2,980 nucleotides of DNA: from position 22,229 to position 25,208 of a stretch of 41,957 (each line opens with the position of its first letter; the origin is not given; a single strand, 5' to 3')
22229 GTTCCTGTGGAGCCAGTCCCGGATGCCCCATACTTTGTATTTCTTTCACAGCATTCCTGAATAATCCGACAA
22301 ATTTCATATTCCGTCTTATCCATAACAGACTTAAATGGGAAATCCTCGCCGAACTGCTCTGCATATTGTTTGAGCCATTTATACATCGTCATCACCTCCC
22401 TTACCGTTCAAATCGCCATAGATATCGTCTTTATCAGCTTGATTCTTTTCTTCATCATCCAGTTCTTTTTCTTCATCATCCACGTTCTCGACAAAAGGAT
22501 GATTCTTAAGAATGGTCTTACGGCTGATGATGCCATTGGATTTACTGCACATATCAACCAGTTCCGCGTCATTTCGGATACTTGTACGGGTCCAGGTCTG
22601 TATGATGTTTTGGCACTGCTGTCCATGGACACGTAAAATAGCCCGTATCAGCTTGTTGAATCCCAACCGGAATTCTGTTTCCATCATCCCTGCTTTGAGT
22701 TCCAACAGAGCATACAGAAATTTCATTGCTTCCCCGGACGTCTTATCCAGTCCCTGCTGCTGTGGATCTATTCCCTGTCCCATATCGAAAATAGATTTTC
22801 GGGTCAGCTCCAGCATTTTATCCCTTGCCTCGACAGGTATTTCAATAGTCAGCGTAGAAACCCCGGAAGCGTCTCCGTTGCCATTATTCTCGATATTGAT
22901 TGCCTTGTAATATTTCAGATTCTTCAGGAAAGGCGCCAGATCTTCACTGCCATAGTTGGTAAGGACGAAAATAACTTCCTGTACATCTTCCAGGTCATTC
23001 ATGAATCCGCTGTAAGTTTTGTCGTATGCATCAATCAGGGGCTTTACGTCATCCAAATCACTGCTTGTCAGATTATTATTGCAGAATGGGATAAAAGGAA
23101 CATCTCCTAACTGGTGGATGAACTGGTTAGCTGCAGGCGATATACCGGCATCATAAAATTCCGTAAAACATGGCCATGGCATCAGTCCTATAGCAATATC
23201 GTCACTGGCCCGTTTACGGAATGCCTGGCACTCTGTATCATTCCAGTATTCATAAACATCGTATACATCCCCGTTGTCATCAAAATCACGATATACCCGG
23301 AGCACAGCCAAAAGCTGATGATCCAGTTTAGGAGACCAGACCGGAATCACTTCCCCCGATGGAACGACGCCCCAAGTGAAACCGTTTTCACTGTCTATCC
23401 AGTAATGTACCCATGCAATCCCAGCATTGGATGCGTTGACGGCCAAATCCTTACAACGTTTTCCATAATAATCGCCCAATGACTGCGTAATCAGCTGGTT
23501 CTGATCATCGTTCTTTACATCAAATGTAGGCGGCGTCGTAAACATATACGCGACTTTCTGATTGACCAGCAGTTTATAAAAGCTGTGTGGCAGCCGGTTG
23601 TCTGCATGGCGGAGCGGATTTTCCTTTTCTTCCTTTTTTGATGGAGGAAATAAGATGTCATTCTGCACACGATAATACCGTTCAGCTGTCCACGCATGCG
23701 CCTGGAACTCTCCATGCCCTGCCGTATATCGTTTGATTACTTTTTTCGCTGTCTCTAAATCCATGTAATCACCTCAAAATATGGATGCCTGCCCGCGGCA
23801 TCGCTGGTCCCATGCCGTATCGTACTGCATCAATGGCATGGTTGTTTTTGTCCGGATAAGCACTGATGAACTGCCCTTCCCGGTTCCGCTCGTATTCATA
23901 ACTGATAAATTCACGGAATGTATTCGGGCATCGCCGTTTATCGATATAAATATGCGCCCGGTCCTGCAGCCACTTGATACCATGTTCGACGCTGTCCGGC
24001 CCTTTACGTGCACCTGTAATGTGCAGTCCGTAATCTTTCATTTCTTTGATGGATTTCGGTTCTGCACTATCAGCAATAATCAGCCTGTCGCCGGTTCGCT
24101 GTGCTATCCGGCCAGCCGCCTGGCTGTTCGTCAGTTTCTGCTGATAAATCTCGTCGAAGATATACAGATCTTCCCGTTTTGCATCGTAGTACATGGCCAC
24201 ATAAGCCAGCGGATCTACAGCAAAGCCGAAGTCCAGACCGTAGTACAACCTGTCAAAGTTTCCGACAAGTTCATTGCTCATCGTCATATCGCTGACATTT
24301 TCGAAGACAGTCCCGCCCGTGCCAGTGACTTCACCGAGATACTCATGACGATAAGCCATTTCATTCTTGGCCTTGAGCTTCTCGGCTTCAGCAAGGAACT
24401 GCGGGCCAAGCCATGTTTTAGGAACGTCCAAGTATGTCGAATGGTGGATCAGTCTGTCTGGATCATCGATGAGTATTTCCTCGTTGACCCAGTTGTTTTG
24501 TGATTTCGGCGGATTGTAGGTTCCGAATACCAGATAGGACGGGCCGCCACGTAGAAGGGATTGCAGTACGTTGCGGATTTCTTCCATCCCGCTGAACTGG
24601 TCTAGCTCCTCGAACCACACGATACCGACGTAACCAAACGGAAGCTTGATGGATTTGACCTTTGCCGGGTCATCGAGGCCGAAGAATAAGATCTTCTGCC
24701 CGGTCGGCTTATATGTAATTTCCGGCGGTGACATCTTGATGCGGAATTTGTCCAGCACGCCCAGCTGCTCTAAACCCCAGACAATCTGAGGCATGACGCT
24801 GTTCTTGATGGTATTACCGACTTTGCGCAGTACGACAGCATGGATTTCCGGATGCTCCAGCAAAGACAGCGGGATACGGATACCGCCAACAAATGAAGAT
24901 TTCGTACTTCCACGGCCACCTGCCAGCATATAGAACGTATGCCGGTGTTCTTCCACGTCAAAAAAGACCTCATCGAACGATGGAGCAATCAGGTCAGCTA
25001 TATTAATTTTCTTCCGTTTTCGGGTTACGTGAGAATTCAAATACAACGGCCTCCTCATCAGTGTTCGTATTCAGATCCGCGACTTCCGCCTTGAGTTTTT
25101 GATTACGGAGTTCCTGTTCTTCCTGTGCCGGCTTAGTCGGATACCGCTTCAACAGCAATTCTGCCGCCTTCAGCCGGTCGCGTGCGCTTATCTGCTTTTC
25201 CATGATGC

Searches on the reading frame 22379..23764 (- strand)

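Call 48: search_protein_families(library=pfam, proteins=[window:22379-23764:-], max_evalue=0.0001)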
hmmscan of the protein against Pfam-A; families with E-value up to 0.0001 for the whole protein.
window:22379-23764:- (461 aa): 1 family
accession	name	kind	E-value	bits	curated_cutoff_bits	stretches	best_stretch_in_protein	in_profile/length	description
PF05133.19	SPP1_portal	-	5.2e-113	378.6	25.5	1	12-444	3-415/416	Phage portal protein, SPP1 Gp6-like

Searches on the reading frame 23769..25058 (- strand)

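Call 48: search_protein_families(library=pfam, proteins=[window:23769-25058:-], max_evalue=0.0001)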
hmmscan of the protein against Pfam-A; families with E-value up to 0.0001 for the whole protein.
window:23769-25058:- (429 aa): 3 families
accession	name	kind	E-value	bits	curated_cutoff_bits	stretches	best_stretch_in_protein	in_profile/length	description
PF04466.19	Terminase_3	-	2e-40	138.9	23.2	1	40-243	2-201/201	Phage terminase large subunit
PF17288.8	Terminase_3C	-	2.8e-20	73.7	26.7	1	276-414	1-151/155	Terminase RNAseH like domain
PF03237.21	Terminase_6N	-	2.2e-05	24.7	22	1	48-253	5-209/215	Terminase large subunit, T4likevirus-type, N-terminal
